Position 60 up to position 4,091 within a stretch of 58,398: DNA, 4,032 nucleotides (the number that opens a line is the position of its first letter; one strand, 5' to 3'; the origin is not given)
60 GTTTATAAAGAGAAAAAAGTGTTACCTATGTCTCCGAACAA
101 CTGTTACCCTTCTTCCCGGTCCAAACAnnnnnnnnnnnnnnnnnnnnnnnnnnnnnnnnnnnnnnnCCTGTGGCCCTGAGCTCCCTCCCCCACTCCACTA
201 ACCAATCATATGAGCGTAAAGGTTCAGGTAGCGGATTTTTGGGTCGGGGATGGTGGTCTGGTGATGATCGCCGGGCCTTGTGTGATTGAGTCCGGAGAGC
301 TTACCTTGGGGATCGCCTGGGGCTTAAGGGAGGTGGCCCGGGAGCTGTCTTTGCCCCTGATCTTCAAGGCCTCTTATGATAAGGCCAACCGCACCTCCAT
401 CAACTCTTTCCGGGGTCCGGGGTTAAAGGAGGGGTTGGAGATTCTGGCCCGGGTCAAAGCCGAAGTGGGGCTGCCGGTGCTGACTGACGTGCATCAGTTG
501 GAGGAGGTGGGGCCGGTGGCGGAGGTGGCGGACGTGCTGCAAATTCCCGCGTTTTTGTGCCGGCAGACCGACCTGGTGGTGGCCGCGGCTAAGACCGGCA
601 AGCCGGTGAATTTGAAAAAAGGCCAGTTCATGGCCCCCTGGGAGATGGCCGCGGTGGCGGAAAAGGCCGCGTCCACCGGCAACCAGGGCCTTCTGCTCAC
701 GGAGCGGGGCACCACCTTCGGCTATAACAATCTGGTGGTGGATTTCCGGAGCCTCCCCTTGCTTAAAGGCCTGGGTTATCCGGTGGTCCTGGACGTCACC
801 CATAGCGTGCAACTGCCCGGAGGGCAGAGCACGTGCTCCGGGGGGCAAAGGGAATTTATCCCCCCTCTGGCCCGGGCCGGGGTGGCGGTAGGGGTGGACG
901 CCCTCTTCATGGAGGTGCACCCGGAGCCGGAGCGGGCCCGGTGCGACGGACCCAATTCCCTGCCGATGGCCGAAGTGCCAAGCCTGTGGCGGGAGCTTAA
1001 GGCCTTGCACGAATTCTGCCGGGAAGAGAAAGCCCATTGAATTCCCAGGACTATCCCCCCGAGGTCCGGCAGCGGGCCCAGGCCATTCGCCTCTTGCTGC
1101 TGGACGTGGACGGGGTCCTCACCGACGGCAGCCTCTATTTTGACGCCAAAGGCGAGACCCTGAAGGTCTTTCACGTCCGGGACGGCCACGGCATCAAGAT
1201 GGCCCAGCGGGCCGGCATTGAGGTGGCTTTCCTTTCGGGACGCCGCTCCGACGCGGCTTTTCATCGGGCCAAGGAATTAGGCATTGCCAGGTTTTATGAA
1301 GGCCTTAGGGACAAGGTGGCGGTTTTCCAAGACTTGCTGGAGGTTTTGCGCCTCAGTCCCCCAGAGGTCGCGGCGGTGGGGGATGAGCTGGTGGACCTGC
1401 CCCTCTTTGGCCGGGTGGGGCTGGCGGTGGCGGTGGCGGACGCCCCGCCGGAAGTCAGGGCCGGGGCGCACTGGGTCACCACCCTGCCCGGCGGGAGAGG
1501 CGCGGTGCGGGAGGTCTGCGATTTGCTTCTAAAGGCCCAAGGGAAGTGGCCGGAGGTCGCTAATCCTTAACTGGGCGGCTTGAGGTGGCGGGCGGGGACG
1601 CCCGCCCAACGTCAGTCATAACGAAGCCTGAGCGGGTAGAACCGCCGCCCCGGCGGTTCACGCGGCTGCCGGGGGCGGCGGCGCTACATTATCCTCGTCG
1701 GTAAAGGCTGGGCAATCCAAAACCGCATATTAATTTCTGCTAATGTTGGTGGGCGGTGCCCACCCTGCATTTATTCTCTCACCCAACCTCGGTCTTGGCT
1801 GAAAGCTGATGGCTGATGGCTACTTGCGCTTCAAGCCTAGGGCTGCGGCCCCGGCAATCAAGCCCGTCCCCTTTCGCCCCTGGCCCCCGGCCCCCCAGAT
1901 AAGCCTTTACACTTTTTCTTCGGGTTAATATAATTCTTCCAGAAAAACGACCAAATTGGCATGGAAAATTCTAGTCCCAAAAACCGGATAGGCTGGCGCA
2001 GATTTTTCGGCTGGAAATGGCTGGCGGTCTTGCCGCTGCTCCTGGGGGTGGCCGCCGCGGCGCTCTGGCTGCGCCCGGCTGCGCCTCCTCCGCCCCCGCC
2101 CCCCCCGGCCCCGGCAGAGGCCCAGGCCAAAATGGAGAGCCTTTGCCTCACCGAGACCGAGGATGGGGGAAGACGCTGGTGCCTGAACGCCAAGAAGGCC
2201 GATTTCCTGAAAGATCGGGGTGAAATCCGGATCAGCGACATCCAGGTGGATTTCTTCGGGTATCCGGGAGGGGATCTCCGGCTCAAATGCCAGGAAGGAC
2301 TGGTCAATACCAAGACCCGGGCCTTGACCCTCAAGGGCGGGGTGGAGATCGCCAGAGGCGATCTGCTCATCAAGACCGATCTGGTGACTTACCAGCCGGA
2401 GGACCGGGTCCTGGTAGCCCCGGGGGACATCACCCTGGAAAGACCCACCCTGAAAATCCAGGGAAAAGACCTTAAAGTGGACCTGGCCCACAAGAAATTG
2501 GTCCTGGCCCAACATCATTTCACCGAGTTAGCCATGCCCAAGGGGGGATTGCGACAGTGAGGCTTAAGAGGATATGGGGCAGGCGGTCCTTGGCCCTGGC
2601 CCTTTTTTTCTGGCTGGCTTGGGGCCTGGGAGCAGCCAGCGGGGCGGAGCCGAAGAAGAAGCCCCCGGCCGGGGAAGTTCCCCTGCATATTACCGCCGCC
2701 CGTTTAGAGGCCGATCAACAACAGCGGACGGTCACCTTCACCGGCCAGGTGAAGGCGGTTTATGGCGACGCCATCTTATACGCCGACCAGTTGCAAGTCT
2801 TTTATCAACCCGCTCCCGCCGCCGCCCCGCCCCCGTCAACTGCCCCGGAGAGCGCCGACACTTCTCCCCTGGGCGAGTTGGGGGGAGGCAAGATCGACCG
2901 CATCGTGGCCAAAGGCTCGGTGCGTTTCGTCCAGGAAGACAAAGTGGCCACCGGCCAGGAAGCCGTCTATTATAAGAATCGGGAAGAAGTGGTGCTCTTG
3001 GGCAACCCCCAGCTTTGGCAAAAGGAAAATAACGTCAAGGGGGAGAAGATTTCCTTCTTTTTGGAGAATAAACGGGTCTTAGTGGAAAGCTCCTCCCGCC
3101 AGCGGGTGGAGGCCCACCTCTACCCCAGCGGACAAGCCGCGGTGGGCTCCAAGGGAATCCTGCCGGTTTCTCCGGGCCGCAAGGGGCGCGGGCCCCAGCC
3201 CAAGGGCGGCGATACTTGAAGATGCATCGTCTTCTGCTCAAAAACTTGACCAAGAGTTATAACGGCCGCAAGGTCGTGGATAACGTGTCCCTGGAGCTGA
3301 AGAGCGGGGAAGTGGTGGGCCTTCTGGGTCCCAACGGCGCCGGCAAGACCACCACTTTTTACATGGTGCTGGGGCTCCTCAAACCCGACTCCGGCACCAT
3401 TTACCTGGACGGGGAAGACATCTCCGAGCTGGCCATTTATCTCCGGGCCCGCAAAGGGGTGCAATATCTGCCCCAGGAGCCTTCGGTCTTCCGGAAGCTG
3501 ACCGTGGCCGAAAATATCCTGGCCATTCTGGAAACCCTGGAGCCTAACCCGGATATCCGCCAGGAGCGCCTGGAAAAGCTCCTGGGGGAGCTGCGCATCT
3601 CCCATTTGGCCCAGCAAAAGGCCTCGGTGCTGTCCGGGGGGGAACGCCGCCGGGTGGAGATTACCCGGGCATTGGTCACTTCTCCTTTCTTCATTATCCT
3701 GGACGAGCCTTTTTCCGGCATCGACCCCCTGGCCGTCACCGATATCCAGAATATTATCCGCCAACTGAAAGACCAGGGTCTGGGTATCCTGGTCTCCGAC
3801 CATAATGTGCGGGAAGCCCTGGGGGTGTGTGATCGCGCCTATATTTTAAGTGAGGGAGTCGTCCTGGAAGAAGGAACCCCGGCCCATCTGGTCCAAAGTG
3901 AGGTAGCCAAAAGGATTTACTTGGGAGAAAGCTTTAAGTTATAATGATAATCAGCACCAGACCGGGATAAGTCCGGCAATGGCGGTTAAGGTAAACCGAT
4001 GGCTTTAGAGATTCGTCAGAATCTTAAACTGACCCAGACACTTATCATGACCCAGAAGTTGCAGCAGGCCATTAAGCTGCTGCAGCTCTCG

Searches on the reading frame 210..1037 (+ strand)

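Call 70: search_protein_families(library=pfam, proteins=[window:210-1037:+], max_evalue=0.0001)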
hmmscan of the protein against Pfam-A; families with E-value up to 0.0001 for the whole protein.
window:210-1037:+ (276 aa): 1 family
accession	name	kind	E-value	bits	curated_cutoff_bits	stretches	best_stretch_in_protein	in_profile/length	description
PF00793.26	DAHP_synth_1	-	9.3e-72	241.6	25.5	1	10-259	10-257/270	DAHP synthetase I family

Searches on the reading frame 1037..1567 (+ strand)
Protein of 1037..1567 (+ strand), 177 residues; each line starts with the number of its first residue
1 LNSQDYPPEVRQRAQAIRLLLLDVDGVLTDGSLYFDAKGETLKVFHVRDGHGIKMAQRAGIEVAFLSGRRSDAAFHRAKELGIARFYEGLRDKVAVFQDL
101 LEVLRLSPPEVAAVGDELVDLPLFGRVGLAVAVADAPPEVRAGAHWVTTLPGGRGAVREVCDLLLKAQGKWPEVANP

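Call 70: search_protein_families(library=pfam, proteins=[window:1037-1567:+], max_evalue=0.0001)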
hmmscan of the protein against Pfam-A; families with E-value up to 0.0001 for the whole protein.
window:1037-1567:+ (177 aa): 2 families
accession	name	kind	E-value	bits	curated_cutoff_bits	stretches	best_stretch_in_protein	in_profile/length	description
PF08282.18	Hydrolase_3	-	2.9e-11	44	20.9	1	92-149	187-244/255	haloacid dehalogenase-like hydrolase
PF00702.32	Hydrolase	-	5.7e-08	33.8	26.4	1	53-126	107-189/191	haloacid dehalogenase-like hydrolase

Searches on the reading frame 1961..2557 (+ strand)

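Call 70: search_protein_families(library=pfam, proteins=[window:1961-2557:+], max_evalue=0.0001)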
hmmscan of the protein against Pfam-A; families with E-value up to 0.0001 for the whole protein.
window:1961-2557:+ (199 aa): 1 family
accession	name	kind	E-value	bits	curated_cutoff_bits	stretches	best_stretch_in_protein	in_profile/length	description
PF06835.18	LptC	-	3.3e-13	50.1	21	1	27-185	4-169/175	Lipopolysaccharide-assembly, LptC-related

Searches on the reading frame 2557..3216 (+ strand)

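Call 70: search_protein_families(library=pfam, proteins=[window:2557-3216:+], max_evalue=0.0001)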
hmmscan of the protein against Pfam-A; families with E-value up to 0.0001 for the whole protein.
window:2557-3216:+ (220 aa): 1 family
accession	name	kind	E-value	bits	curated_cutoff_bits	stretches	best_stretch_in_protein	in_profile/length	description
PF03968.19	LptD_N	-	4e-20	72.6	20.4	1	44-170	1-110/113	LptA/(LptD N-terminal domain) LPS transport protein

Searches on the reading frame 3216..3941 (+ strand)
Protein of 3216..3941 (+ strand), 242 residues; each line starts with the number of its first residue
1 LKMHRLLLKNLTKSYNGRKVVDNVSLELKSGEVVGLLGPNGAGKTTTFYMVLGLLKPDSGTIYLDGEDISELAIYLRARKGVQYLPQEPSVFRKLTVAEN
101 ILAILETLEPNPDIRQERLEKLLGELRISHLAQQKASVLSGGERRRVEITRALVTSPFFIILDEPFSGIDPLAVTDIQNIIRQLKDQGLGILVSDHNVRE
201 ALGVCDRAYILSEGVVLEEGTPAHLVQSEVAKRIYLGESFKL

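Call 70: search_protein_families(library=pfam, proteins=[window:3216-3941:+], max_evalue=0.0001)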
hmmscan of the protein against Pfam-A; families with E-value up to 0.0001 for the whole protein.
window:3216-3941:+ (242 aa): 1 family
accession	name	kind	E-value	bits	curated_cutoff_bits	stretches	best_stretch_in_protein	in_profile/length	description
PF00005.33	ABC_tran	-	1.7e-37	129.5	25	1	22-166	2-136/137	ABC transporter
